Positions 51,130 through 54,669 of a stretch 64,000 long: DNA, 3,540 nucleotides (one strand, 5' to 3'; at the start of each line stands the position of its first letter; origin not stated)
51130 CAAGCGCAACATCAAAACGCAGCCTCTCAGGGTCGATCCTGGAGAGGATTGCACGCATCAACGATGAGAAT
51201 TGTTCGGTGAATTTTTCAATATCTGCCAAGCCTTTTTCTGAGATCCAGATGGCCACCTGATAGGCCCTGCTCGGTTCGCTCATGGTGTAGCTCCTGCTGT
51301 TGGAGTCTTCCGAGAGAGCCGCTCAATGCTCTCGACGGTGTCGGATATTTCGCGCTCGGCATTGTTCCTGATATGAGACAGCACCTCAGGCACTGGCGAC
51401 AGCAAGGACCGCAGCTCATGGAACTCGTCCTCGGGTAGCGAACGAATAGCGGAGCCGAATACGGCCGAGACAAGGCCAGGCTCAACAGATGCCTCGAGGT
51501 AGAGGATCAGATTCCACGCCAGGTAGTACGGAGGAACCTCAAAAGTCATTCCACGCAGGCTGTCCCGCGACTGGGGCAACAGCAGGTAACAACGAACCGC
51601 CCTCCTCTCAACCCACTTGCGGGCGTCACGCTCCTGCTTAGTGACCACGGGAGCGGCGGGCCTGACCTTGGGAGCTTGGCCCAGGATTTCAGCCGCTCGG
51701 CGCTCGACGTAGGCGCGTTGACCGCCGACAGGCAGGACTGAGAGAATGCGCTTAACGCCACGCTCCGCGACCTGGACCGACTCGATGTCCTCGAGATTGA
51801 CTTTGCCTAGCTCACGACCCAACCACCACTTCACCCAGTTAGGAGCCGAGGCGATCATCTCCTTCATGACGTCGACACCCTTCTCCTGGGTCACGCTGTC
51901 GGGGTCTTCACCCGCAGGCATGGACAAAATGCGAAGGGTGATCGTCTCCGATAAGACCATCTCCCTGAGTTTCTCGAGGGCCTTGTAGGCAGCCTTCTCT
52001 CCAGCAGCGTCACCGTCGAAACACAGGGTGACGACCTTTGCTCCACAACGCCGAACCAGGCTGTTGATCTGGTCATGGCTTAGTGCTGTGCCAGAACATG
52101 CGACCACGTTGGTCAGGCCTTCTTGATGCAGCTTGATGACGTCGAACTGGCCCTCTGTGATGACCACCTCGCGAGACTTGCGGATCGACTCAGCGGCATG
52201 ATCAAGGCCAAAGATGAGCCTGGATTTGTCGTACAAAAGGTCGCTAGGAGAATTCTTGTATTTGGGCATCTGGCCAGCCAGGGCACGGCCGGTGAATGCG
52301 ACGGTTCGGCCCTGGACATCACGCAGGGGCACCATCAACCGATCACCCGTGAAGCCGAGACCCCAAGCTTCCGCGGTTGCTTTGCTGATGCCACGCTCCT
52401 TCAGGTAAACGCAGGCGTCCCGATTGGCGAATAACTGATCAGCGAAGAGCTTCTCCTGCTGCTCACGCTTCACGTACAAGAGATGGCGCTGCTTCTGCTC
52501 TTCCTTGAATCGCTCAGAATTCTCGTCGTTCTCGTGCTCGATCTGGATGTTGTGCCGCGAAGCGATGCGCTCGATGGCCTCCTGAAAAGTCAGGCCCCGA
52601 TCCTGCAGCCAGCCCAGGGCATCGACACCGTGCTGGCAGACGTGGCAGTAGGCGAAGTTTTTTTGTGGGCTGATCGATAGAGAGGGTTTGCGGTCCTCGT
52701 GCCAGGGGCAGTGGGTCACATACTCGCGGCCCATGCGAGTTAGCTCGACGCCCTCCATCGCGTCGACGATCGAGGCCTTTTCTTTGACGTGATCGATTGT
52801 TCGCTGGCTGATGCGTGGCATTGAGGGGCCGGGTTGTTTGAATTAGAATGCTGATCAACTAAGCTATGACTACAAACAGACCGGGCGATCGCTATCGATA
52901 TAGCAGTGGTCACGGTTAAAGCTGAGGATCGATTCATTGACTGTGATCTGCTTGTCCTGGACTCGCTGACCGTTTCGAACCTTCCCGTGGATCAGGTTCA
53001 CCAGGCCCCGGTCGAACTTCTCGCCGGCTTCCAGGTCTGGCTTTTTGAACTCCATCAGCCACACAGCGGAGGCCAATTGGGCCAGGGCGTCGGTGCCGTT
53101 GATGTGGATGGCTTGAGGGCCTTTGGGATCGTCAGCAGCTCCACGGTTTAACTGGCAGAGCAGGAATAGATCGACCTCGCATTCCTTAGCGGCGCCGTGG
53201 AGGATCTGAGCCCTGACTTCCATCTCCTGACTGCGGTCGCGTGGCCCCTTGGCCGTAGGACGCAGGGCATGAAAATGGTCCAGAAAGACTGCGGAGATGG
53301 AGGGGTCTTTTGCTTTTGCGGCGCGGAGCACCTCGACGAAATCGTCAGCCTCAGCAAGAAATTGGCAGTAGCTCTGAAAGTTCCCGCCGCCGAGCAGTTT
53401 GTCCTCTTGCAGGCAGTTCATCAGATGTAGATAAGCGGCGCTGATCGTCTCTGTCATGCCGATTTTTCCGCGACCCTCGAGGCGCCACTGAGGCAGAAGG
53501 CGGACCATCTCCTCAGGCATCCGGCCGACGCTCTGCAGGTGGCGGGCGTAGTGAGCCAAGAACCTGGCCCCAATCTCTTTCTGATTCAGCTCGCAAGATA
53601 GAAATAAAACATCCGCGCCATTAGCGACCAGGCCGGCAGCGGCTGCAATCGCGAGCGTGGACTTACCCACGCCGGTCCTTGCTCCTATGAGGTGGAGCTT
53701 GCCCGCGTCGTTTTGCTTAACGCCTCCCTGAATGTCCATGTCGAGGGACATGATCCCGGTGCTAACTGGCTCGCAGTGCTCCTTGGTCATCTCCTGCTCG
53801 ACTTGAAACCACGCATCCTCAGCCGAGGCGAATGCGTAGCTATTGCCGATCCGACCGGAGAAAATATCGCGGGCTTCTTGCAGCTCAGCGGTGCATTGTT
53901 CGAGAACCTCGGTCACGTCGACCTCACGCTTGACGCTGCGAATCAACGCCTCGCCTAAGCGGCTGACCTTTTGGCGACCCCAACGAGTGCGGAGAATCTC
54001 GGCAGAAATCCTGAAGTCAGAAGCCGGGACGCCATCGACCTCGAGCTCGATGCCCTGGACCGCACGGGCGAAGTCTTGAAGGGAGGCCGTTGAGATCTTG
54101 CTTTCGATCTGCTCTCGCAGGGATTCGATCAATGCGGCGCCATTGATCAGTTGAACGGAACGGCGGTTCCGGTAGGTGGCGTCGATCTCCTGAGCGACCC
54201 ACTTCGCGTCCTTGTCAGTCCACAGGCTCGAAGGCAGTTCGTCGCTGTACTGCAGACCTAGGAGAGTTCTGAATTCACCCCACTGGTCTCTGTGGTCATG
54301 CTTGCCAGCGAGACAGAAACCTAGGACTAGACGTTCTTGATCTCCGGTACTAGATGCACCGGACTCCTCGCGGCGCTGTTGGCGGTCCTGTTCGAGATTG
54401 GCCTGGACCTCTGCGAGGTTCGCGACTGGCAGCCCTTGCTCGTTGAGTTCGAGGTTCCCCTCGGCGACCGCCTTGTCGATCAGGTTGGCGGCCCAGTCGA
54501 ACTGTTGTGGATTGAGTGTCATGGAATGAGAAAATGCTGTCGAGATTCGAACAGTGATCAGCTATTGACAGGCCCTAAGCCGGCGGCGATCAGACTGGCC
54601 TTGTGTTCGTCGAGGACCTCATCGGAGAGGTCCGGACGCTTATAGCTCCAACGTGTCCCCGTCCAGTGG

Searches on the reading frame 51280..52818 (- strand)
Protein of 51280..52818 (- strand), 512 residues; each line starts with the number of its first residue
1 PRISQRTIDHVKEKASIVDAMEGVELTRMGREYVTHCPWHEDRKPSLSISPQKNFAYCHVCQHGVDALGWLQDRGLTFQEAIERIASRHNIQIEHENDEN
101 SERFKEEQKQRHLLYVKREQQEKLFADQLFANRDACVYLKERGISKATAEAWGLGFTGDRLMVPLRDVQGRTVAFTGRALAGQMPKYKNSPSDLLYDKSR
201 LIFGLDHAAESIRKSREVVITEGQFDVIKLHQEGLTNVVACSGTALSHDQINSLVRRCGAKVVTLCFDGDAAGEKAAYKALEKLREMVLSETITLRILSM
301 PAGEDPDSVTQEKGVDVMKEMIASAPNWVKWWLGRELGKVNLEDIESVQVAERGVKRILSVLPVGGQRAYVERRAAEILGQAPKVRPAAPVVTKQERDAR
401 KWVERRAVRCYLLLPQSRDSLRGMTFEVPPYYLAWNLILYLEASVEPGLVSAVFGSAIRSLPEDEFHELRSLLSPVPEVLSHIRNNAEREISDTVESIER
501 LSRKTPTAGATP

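Call 75: search_protein_families(library=pfam, proteins=[window:51280-52818:-], max_evalue=0.001)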
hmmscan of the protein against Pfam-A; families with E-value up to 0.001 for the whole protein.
window:51280-52818:- (512 aa): 6 families
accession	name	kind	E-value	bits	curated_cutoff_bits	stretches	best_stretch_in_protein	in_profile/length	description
PF01807.25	Zn_ribbon_DnaG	-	6.1e-21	74.5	24.9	1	4-96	2-96/98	CHC2 zinc finger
PF13155.12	Toprim_2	-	2.8e-18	66.5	22.1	1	219-309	1-87/88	Toprim-like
PF08275.17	DNAG_N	-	1.8e-17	64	26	1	159-208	77-127/128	DNA primase catalytic core, N-terminal domain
PF13662.12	Toprim_4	-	1.2e-16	61.1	25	1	217-286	2-76/85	Toprim domain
PF01751.28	Toprim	-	1.6e-13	51.1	23.1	1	217-290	1-86/96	Toprim domain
PF13362.12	Toprim_3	-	1.4e-08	35.5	27.2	1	218-315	2-94/95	Toprim domain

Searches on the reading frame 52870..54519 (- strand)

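Call 75: search_protein_families(library=pfam, proteins=[window:52870-54519:-], max_evalue=0.001)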
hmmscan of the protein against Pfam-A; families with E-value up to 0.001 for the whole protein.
window:52870-54519:- (549 aa): 2 families
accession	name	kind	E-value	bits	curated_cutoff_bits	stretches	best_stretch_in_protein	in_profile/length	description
PF03796.21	DnaB_C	-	5.8e-17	62.4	27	2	252-325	2-72/255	DnaB-like helicase C terminal domain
PF13481.12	AAA_25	-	0.00051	20.2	27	0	272-324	32-95/195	AAA domain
